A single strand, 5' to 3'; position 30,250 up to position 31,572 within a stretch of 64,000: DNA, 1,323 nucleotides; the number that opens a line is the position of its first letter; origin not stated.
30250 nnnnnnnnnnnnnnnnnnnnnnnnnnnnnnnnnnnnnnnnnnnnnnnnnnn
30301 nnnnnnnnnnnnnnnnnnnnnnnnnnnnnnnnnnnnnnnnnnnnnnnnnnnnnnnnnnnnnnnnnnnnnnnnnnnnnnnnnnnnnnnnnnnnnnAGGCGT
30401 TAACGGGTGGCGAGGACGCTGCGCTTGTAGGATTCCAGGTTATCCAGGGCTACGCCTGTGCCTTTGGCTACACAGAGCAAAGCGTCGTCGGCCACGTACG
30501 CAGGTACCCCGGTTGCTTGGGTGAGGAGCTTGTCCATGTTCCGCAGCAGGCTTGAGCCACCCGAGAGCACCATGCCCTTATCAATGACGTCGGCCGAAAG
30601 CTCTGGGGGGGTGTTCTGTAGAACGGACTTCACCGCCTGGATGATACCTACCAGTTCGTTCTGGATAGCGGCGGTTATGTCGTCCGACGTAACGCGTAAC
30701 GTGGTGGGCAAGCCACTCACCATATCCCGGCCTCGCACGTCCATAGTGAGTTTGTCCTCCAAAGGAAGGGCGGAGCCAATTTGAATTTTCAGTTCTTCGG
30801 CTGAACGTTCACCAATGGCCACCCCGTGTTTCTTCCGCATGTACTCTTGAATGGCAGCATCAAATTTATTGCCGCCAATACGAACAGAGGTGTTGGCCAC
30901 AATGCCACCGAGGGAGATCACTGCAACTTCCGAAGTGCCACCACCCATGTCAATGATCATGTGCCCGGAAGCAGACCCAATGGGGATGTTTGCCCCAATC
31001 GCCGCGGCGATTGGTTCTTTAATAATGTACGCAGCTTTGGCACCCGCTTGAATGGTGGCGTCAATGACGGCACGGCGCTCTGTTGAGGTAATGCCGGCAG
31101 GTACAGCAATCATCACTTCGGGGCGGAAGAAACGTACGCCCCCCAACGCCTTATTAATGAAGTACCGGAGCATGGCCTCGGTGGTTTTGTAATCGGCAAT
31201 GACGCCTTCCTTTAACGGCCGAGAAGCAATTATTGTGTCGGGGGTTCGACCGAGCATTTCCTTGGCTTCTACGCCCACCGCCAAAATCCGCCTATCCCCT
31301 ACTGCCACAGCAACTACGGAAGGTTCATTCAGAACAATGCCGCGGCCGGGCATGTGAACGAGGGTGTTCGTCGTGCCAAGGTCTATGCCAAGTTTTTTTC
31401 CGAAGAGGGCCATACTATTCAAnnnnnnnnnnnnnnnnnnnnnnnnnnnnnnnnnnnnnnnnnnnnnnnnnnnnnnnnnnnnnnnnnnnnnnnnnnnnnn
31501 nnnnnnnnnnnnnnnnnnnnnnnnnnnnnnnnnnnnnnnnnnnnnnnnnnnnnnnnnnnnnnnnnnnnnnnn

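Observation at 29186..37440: Second MreB paralogue embedded in an envelope-glycan locus (GT4, MreB2, DUF4012, GT2, GT2, O-antigen-ligase-like, GT2)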

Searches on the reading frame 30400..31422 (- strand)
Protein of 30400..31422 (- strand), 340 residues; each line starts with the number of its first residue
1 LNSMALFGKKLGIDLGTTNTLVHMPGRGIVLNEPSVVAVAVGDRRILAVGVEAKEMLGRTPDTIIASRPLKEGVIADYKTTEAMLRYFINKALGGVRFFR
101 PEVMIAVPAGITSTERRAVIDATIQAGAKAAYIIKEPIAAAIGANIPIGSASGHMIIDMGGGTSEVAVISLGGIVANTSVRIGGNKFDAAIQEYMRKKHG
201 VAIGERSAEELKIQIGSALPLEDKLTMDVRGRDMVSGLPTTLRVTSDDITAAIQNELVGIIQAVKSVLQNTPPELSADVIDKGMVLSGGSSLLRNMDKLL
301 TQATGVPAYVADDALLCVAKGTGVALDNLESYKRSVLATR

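Call 3: search_protein_families(library=pfam, proteins=[window:30400-31422:-], max_evalue=0.01)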
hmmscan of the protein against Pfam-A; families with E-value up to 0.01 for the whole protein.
window:30400-31422:- (340 aa): 6 families
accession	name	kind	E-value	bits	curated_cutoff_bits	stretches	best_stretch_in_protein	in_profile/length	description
PF06723.19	MreB_Mbl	-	1.1e-131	439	27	1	9-333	2-326/327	MreB/Mbl protein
PF00012.26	HSP70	-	3.1e-13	49.2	20.6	1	102-305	135-351/599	Hsp70 protein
PF14450.12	FtsA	-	1.6e-10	41.9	31.8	1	156-311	2-110/127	Cell division protein FtsA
PF00022.25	Actin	-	1.4e-09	37.5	27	1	62-198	57-190/410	Actin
PF06277.17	EutA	-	0.0014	18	27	1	156-190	147-181/475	Ethanolamine utilisation protein EutA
PF11104.14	PilM_2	-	0.0051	16.2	27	0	284-314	278-308/340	Type IV pilus assembly protein PilM;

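Call 8: find_homologous_proteins(query=window:30400-31422:-)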
Query window:30400-31422:- (340 aa): 8000 proteins with E <= 0.001 among 8000 candidates; the best 120 are listed.
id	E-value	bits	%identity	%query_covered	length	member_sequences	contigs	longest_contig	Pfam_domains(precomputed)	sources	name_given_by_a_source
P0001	3.9e-207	705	100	99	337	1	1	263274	PF00012.27,PF06723.20,PF14450.13,PF00022.26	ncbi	-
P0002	9.2e-202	687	96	99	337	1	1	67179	PF00012.27,PF06723.20,PF14450.13,PF00022.26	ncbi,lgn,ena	-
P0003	6.6e-201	684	96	99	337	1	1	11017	PF00012.27,PF06723.20,PF14450.13,PF00022.26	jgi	jgi:rod shape-determining protein MreB and related proteins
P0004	2.4e-200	682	95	99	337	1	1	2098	PF00012.27,PF06723.20,PF14450.13,PF00022.26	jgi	-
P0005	4.0e-200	682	95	99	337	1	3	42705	PF00012.27,PF06723.20,PF14450.13,PF00022.26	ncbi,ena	-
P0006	4.0e-200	682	95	99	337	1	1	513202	PF00012.27,PF06723.20,PF14450.13,PF00022.26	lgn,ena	-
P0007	8.0e-200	681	94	99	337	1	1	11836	PF00012.27,PF06723.20,PF14450.13,PF00022.26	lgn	-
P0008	2.4e-199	679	94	99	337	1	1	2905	PF00012.27,PF06723.20,PF14450.13,PF00022.26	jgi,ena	-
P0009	2.6e-199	679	94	99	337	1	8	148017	PF00012.27,PF06723.20,PF14450.13,PF00022.26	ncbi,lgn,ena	ncbi:MAG: rod shape-determining protein [Patescibacteria group bacterium]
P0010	3.4e-199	679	94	99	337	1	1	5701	PF00012.27,PF06723.20,PF14450.13,PF00022.26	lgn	-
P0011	4.7e-199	678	94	99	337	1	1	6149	PF00012.27,PF06723.20,PF14450.13,PF00022.26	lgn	-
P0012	1.3e-197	673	94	99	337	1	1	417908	PF00012.27,PF06723.20,PF14450.13,PF00022.26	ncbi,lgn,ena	-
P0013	2.4e-197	673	95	99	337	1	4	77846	PF00012.27,PF06723.20,PF14450.13,PF00022.26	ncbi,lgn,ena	ncbi:MAG: rod shape-determining protein [Patescibacteria group bacterium]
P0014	2.5e-197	672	93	99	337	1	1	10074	PF00012.27,PF06723.20,PF14450.13,PF00022.26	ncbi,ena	-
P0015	4.1e-197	672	94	99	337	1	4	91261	PF00012.27,PF06723.20,PF14450.13,PF00022.26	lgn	-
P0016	4.4e-197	672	95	99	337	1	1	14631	PF00012.27,PF06723.20,PF14450.13,PF00022.26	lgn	-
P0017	6.0e-197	671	94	99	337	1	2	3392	PF00012.27,PF06723.20,PF14450.13,PF00022.26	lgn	-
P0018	7.9e-197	671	94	99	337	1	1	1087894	PF00012.27,PF06723.20,PF14450.13,PF00022.26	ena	-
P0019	1.4e-196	670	94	99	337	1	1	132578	PF00012.27,PF06723.20,PF14450.13,PF00022.26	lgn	-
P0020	2.4e-196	669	93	99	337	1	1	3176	PF00012.27,PF06723.20,PF14450.13,PF00022.26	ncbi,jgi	jgi:rod shape-determining protein MreB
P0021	5.5e-196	668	94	99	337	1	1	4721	PF00012.27,PF06723.20,PF14450.13,PF00022.26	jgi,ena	-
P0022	5.7e-196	668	93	99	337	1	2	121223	PF00012.27,PF06723.20,PF14450.13,PF00022.26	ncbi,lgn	-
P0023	1.5e-195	667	93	99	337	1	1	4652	PF00012.27,PF06723.20,PF14450.13,PF00022.26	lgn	-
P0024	1.5e-195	667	93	99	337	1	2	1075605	PF00012.27,PF06723.20,PF14450.13,PF00022.26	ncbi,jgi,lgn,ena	ncbi:MAG: rod shape-determining protein [Patescibacteria group bacterium]|jgi:rod shape-determining 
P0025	3.4e-195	665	93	99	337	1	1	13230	PF00012.27,PF06723.20,PF14450.13,PF00022.26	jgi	jgi:rod shape-determining protein MreB and related proteins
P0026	8.3e-194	661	92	99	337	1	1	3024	PF00012.27,PF06723.20,PF14450.13,PF00022.26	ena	-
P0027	2.1e-192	656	91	99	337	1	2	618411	PF00012.27,PF06723.20,PF14450.13,PF00022.26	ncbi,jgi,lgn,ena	ncbi:MAG: rod shape-determining protein [Patescibacteria group bacterium]|jgi:rod shape-determining 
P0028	3.5e-190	649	91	99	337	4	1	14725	PF00012.27,PF06723.20,PF14450.13,PF00022.26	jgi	-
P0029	6.4e-189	645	90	99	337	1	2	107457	PF00012.27,PF06723.20,PF14450.13,PF00022.26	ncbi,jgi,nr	ncbi:rod shape-determining protein [Candidatus Parcubacteria bacterium]|jgi:rod shape-determining pr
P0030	5.3e-177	606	85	99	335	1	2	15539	PF00012.27,PF06723.20,PF14450.13,PF00022.26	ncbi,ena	-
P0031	1.3e-176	604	85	99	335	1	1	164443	PF00012.27,PF06723.20,PF14450.13,PF00022.26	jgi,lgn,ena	-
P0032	2.4e-176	604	82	99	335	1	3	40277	PF00012.27,PF06723.20,PF14450.13,PF00022.26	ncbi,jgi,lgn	-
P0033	3.0e-176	603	82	99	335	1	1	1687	PF00012.27,PF06723.20,PF14450.13,PF00022.26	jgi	-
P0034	3.2e-176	603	83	99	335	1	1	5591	PF00012.27,PF06723.20,PF14450.13,PF00022.26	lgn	-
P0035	4.3e-176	603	83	99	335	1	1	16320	PF00012.27,PF06723.20,PF14450.13,PF00022.26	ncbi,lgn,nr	ncbi:MAG: rod shape-determining protein [Candidatus Kerfeldbacteria bacterium]|nr:rod shape-determin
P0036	4.6e-176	603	82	99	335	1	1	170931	PF00012.27,PF06723.20,PF14450.13,PF00022.26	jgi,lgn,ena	-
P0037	4.7e-176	603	83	99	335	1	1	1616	PF00012.27,PF06723.20,PF14450.13,PF00022.26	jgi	jgi:rod shape-determining protein MreB and related proteins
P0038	9.7e-176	602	85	99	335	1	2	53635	PF00012.27,PF06723.20,PF14450.13,PF00022.26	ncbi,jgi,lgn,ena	-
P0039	9.9e-176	602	82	99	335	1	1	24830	PF00012.27,PF06723.20,PF14450.13,PF00022.26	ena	-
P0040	1.3e-175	601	82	99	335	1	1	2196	PF00012.27,PF06723.20,PF14450.13,PF00022.26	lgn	-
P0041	1.3e-175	601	82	99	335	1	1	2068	PF00012.27,PF06723.20,PF14450.13,PF00022.26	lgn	-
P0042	1.4e-175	601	82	99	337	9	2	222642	PF00012.27,PF06723.20,PF14450.13,PF00022.26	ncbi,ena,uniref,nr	ncbi:MAG: rod shape-determining protein [Candidatus Kerfeldbacteria bacterium RIFCSPLOWO2_01_FULL_48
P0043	1.6e-175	601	84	99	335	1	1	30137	PF00012.27,PF06723.20,PF14450.13,PF00022.26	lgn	-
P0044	2.2e-175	600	83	99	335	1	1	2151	PF00012.27,PF06723.20,PF14450.13,PF00022.26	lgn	-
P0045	2.4e-175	600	81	99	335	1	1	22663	PF00012.27,PF06723.20,PF14450.13,PF00022.26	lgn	-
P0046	2.8e-175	600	82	99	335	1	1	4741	PF00012.27,PF06723.20,PF14450.13,PF00022.26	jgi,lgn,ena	-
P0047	3.6e-175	600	81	99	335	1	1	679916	PF00012.27,PF06723.20,PF14450.13,PF00022.26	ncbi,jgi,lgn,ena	ncbi:MAG: rod shape-determining protein [Patescibacteria group bacterium]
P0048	4.2e-175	599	82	100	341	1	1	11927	PF00012.27,PF06723.20,PF14450.13,PF00022.26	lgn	-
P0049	7.5e-175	599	82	99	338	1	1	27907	PF00012.27,PF06723.20,PF14450.13,PF00022.26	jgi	jgi:rod shape-determining protein MreB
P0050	7.6e-175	599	84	99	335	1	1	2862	PF00012.27,PF06723.20,PF14450.13,PF00022.26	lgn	-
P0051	7.6e-175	599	83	99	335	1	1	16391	PF00012.27,PF06723.20,PF14450.13,PF00022.26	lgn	-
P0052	7.8e-175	599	82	99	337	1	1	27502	PF00012.27,PF06723.20,PF14450.13,PF00022.26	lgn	-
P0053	8.0e-175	599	82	98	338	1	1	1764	PF00012.27,PF06723.20,PF14450.13,PF00022.26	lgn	-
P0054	8.1e-175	599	83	99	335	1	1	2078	PF00012.27,PF06723.20,PF14450.13,PF00022.26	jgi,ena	-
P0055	8.3e-175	598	81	99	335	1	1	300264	PF00012.27,PF06723.20,PF14450.13,PF00022.26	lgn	-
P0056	8.4e-175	598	83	99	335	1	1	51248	PF00012.27,PF06723.20,PF14450.13,PF00022.26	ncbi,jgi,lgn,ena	ncbi:MAG: rod shape-determining protein [Patescibacteria group bacterium]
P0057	1.0e-174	598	81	99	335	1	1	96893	PF00012.27,PF06723.20,PF14450.13,PF00022.26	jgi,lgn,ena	-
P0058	1.4e-174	598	83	99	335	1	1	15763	PF00012.27,PF06723.20,PF14450.13,PF00022.26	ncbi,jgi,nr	ncbi:rod shape-determining protein [Patescibacteria group bacterium]|nr:rod shape-determining protei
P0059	1.4e-174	598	82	99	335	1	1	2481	PF00012.27,PF06723.20,PF14450.13,PF00022.26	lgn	-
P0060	1.8e-174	597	82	99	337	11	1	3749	PF00012.27,PF06723.20,PF14450.13,PF00022.26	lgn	-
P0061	1.9e-174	597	84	99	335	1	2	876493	PF00012.27,PF06723.20,PF14450.13,PF00022.26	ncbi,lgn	-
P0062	2.9e-174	597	83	99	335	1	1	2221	PF00012.27,PF06723.20,PF14450.13,PF00022.26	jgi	jgi:rod shape-determining protein MreB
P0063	3.3e-174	597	83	99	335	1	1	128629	PF00012.27,PF06723.20,PF14450.13,PF00022.26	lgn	-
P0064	3.6e-174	596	83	99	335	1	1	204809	PF00012.27,PF06723.20,PF14450.13,PF00022.26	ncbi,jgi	jgi:rod shape-determining protein MreB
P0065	4.4e-174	596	83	99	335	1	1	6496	PF00012.27,PF06723.20,PF14450.13,PF00022.26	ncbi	ncbi:MAG: rod shape-determining protein [Patescibacteria group bacterium]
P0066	4.5e-174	596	83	99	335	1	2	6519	PF00012.27,PF06723.20,PF14450.13,PF00022.26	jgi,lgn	jgi:rod shape-determining protein MreB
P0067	4.5e-174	596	82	98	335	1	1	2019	PF00012.27,PF06723.20,PF14450.13,PF00022.26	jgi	-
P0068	5.3e-174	596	83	99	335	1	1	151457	PF00012.27,PF06723.20,PF14450.13,PF00022.26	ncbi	ncbi:MAG: rod shape-determining protein [Patescibacteria group bacterium]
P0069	5.5e-174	596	83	99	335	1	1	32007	PF00012.27,PF06723.20,PF14450.13,PF00022.26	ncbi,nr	ncbi:MAG: rod shape-determining protein [Candidatus Kerfeldbacteria bacterium]|nr:rod shape-determin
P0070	5.8e-174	596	81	99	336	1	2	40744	PF00012.27,PF06723.20,PF14450.13,PF00022.26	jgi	jgi:rod shape-determining protein MreB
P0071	7.3e-174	595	82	99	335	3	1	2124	PF00012.27,PF06723.20,PF14450.13,PF00022.26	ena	-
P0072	7.8e-174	595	81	99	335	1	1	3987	PF00012.27,PF06723.20,PF14450.13,PF00022.26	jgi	jgi:rod shape-determining protein MreB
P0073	7.8e-174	595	83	99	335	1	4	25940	PF00012.27,PF06723.20,PF14450.13,PF00022.26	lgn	-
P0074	7.9e-174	595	82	99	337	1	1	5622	PF00012.27,PF06723.20,PF14450.13,PF00022.26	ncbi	-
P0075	9.3e-174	595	83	99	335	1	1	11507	PF00012.27,PF06723.20,PF14450.13,PF00022.26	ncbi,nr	ncbi:MAG: rod shape-determining protein [Candidatus Kerfeldbacteria bacterium]|nr:rod shape-determin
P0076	1.0e-173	595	83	99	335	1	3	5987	PF00012.27,PF06723.20,PF14450.13,PF00022.26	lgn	-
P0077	1.1e-173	595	83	99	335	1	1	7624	PF00012.27,PF06723.20,PF14450.13,PF00022.26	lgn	-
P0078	1.3e-173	595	83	99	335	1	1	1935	PF00012.27,PF06723.20,PF14450.13,PF00022.26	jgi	jgi:rod shape-determining protein MreB and related proteins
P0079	1.3e-173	595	82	99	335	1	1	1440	PF00012.27,PF06723.20,PF14450.13,PF00022.26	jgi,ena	-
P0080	1.3e-173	595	81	99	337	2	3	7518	PF00012.27,PF06723.20,PF14450.13,PF00022.26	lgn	-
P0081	1.3e-173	595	82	99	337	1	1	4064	PF00012.27,PF06723.20,PF14450.13,PF00022.26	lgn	-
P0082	1.4e-173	594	81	99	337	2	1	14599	PF00012.27,PF06723.20,PF14450.13,PF00022.26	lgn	-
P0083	1.6e-173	594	81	99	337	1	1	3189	PF00012.27,PF06723.20,PF14450.13,PF00022.26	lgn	-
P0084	1.7e-173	594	83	99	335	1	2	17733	PF00012.27,PF06723.20,PF14450.13,PF00022.26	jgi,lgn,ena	jgi:rod shape-determining protein MreB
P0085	1.7e-173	594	83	99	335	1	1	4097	PF00012.27,PF06723.20,PF14450.13,PF00022.26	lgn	-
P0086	1.8e-173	594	81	99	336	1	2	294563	PF00012.27,PF06723.20,PF14450.13,PF00022.26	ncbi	-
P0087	1.9e-173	594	83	99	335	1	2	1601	PF00012.27,PF06723.20,PF14450.13,PF00022.26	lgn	-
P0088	1.9e-173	594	83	99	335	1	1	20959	PF00012.27,PF06723.20,PF14450.13,PF00022.26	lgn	-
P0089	2.0e-173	594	81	99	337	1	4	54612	PF00012.27,PF06723.20,PF14450.13,PF00022.26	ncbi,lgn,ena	ncbi:MAG: rod shape-determining protein [Patescibacteria group bacterium]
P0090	2.1e-173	594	81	99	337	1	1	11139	PF00012.27,PF06723.20,PF14450.13,PF00022.26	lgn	-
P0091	2.3e-173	594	82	99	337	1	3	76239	PF00012.27,PF06723.20,PF14450.13,PF00022.26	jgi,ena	-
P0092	2.5e-173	594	83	99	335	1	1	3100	PF00012.27,PF06723.20,PF14450.13,PF00022.26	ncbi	-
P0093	2.6e-173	594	82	99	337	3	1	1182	PF00012.27,PF06723.20,PF14450.13,PF00022.26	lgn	-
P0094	2.6e-173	594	81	99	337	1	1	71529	PF00012.27,PF06723.20,PF14450.13,PF00022.26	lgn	-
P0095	2.8e-173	593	81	99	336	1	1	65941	PF00012.27,PF06723.20,PF14450.13,PF00022.26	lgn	-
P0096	2.8e-173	593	81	99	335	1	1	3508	PF00012.27,PF06723.20,PF14450.13,PF00022.26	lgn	-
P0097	2.8e-173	593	82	99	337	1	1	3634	PF00012.27,PF06723.20,PF14450.13,PF00022.26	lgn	-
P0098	2.8e-173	593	82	99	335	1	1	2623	PF00012.27,PF06723.20,PF14450.13,PF00022.26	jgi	-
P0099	2.9e-173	593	81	99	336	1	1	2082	PF00012.27,PF06723.20,PF14450.13,PF00022.26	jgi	-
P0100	3.1e-173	593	82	99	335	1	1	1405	PF00012.27,PF06723.20,PF14450.13,PF00022.26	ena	-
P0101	3.3e-173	593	80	99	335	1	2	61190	PF00012.27,PF06723.20,PF14450.13,PF00022.26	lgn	-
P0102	3.3e-173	593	82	99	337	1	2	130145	PF00012.27,PF06723.20,PF14450.13,PF00022.26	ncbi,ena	-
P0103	3.3e-173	593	83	99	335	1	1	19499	PF00012.27,PF06723.20,PF14450.13,PF00022.26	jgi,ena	-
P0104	3.5e-173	593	83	99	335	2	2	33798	PF00012.27,PF06723.20,PF14450.13,PF00022.26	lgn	-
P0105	3.7e-173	593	82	99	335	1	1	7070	PF00012.27,PF06723.20,PF14450.13,PF00022.26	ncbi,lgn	ncbi:MAG: rod shape-determining protein [Patescibacteria group bacterium]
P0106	4.0e-173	593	82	99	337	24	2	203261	PF00012.27,PF06723.20,PF14450.13,PF00022.26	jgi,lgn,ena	-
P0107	4.8e-173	593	83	99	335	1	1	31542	PF00012.27,PF06723.20,PF14450.13,PF00022.26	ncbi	-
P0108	5.5e-173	593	80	99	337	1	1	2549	PF00012.27,PF06723.20,PF14450.13,PF00022.26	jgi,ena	-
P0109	5.7e-173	592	81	99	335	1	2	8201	PF00012.27,PF06723.20,PF14450.13,PF00022.26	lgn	-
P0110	5.8e-173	592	81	99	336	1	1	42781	PF00012.27,PF06723.20,PF14450.13,PF00022.26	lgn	-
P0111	6.0e-173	592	82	99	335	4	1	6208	PF00012.27,PF06723.20,PF14450.13,PF00022.26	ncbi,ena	ncbi:MAG: rod shape-determining protein [Patescibacteria group bacterium]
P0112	6.2e-173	592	83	99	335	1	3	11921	PF00012.27,PF06723.20,PF14450.13,PF00022.26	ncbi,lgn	-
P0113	6.4e-173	592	82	99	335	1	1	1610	PF00012.27,PF06723.20,PF14450.13,PF00022.26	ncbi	-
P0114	6.4e-173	592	81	99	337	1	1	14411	PF00012.27,PF06723.20,PF14450.13,PF00022.26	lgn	-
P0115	7.2e-173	592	81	99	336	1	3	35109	PF00012.27,PF06723.20,PF14450.13,PF00022.26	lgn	-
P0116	7.3e-173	592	83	99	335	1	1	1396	PF00012.27,PF06723.20,PF14450.13,PF00022.26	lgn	-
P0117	7.4e-173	592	82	99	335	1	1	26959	PF00012.27,PF06723.20,PF14450.13,PF00022.26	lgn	-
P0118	7.5e-173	592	82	99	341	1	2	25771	PF00012.27,PF06723.20,PF14450.13,PF00022.26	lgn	-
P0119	7.7e-173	592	81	99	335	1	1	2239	PF00012.27,PF06723.20,PF14450.13,PF00022.26,PF11104.15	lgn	-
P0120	8.4e-173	592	80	99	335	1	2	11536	PF00012.27,PF06723.20,PF14450.13,PF00022.26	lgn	-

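Call 10: find_related_loci(query=window:30400-31422:-, collection=genome_contigs, flank=10000)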
Query window:30400-31422:- (340 aa) in genome_contigs; peptide patterns used: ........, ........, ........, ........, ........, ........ (x = any residue, [..] = any of these).
600 stretches matched a pattern (row limit reached: there are more); 572 encode a relative of the query (tblastn E <= 1e-3); the best 80 are kept; 80 distinct loci.
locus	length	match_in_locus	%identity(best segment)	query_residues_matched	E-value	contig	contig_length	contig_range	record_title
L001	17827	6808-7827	96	1-340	0e+0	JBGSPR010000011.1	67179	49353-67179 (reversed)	MAG: Patescibacteria group bacterium isolate JTS-AC309 k141_1011660, whole genome shotgun sequence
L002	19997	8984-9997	94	3-340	0e+0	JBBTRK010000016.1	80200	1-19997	MAG: Patescibacteria group bacterium isolate H52-bin111_1 H52_bin111_1_000000000016, whole genome shotgun sequence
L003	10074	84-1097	93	3-340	0e+0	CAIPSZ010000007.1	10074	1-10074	Candidatus Kerfeldbacteria bacterium isolate T7-022_bin-570 genome assembly, contig: bin-570:007/195, whole genome shotg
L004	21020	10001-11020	92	1-340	0e+0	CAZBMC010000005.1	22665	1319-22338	MAG TPA_asm: uncultured Gammaproteobacteria bacterium isolate SRP329715_co1_47 genome assembly, contig: NODE_3260_length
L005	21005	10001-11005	91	4-338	0e+0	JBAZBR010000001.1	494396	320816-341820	MAG: Patescibacteria group bacterium isolate SO_2017_GW1_117 NODE_115_length_494396_cov_1.400511_OW334_2017, whole genom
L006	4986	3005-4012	91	3-338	0e+0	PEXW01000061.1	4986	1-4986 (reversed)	MAG: Candidatus Kerfeldbacteria bacterium CG08_land_8_20_14_0_20_43_14 CG08_land_8_20_14_0.20_scaffold_15834_c, whole ge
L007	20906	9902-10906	90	4-338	0e+0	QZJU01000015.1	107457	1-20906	MAG: Candidatus Parcubacteria bacterium isolate SURF_31 contig-100_125_length_107457_read_count_18777470, whole genome s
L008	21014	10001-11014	83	3-340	0e+0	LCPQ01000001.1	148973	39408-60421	MAG: Parcubacteria group bacterium GW2011_GWA2_48_9 UY34_C0001, whole genome shotgun sequence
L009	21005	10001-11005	81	6-340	0e+0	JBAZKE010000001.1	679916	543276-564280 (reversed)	MAG: Patescibacteria group bacterium isolate SO_2017_LW4_136 scaffold_25_c1_LW137-91_2017, whole genome shotgun sequence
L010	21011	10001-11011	81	4-340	0e+0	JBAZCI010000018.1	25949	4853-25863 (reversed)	MAG: Patescibacteria group bacterium isolate SO_2017_GW1_133 NODE_7741_length_25949_cov_1.549260_OW334_2017, whole genom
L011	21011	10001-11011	82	4-340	0e+0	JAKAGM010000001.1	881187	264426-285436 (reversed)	MAG: bacterium isolate WY2.bin33 NODE_1_length_881187_cov_3.460649, whole genome shotgun sequence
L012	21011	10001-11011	79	4-340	0e+0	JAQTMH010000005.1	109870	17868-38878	MAG: Patescibacteria group bacterium isolate STA_36 NODE_355_length_109870_cov_5.280027_Sandtown_A, whole genome shotgun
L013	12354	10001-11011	80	4-340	0e+0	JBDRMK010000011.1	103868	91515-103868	MAG: Patescibacteria group bacterium isolate MEGAHIT-group-1.828 k141_8147959, whole genome shotgun sequence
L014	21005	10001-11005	80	6-340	0e+0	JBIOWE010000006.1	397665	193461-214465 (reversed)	MAG: Patescibacteria group bacterium isolate MAG090 k127_1872980, whole genome shotgun sequence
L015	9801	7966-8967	82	6-339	0e+0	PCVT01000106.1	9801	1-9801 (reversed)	MAG: Parcubacteria group bacterium CG11_big_fil_rev_8_21_14_0_20_41_14 CG11_8_21_14_0.20_scaffold_4512_c, whole genome s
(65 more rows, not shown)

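Call 20: search_protein_families(library=ncbifam, proteins=[window:30400-31422:-], max_evalue=0.001)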
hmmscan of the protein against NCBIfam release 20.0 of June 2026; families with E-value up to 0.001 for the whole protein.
window:30400-31422:- (340 aa): 17 families
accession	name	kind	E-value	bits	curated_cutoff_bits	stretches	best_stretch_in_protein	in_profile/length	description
NF010539.0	PRK13927.1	subfamily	2.6e-136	454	293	1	4-336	2-336/339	rod shape-determining protein MreB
TIGR00904.1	mreB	subfamily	2.3e-133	444.4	365.75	1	7-333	1-333/334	MreB/Mrl family cell shape determining protein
NF010540.1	PRK13929.1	exception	3.8e-110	368.1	515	1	9-334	5-332/334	rod-share determining protein MreBH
TIGR01991.1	HscA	equivalog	3.7e-17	62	708.55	1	103-300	133-333/600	Fe-S protein assembly chaperone HscA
NF040964.1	MamK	subfamily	4.1e-17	62.2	400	1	11-303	3-292/335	MamK family actin-like protein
NF003520.0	PRK05183.1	subfamily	7.9e-16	57.6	620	1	103-329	153-382/621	Fe-S protein assembly chaperone HscA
TIGR01174.1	ftsA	equivalog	2.6e-13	49.8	175.85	1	114-310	158-344/371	cell division protein FtsA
NF053558.1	BeeR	equivalog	4.6e-13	48.9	530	1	67-302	68-306/349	BeeR family actin-like protein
NF009947.0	PRK13411.1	equivalog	2.2e-12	45.8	1002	1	103-198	136-237/662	molecular chaperone DnaK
NF009946.0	PRK13410.1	equivalog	2.8e-12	45.6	1019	1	103-198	138-238/669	molecular chaperone DnaK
NF001413.0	PRK00290.1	equivalog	6e-12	44.7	648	1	103-198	136-235/625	molecular chaperone DnaK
NF002399.0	PRK01433.1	equivalog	2.7e-11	42.8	743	1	103-334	144-362/595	Fe-S protein assembly chaperone HscA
TIGR02350.1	prok_dnaK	equivalog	4.5e-11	41.8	822.55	1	103-201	133-241/596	molecular chaperone DnaK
TIGR02529.1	EutJ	subfamily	2.3e-10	40.3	152.1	1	67-192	28-148/239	ethanolamine utilization protein EutJ family protein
NF011660.0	PRK15080.1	equivalog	4e-10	39.3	182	1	67-191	61-180/277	ethanolamine utilization protein EutJ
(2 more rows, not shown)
